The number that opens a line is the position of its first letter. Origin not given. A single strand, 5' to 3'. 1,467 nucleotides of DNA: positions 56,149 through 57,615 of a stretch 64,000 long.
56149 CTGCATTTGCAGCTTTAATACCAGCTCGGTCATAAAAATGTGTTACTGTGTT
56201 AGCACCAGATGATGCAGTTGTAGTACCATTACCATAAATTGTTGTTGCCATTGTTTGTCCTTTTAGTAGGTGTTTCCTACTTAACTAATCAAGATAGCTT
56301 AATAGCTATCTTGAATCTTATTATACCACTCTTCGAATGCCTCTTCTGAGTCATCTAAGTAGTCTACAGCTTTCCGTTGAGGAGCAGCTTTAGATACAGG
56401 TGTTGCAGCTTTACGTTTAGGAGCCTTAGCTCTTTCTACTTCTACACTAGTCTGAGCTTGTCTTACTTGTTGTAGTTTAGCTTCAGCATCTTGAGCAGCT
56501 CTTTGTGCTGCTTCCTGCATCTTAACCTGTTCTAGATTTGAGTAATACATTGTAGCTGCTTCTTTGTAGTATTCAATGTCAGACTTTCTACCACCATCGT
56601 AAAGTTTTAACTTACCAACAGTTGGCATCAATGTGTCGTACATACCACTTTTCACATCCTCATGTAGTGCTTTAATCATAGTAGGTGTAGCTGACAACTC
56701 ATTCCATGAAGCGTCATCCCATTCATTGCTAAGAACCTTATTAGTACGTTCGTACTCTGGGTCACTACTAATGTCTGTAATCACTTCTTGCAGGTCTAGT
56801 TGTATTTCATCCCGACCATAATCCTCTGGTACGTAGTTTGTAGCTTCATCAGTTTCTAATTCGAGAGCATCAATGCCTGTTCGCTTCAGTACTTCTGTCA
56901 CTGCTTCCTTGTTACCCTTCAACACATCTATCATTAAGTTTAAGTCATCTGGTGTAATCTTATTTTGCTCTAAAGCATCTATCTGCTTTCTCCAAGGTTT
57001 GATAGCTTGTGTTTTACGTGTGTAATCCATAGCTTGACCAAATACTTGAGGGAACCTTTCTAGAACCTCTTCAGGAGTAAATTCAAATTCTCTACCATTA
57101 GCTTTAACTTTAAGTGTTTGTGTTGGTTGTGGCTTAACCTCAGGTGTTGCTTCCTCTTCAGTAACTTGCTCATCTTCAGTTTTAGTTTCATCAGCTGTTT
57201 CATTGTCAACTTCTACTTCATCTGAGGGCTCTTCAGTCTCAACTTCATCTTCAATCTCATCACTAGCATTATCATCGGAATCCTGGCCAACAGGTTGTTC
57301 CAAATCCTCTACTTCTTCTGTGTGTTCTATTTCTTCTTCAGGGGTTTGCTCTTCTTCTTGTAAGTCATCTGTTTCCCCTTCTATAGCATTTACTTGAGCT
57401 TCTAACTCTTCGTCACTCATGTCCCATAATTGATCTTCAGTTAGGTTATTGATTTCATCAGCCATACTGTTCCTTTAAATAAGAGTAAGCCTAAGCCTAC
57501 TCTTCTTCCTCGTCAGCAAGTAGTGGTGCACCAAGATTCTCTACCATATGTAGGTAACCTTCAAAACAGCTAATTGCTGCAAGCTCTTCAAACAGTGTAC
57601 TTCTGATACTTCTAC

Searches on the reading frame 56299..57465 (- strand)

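Call 11: search_protein_families(library=phrogs, proteins=[window:56299-57465:-], max_evalue=0.001)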
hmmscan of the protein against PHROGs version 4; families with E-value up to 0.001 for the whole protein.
window:56299-57465:- (388 aa): 1 family
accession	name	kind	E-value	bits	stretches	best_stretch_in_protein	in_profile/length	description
phrog_2120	-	tail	1.3e-70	239.5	1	7-383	3-401/403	tail length tape measure protein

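Call 66: search_protein_families(library=pfam, proteins=[window:56299-57465:-], max_evalue=0.001)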
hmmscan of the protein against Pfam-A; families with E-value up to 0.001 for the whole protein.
window:56299-57465:- (388 aa): 0 families
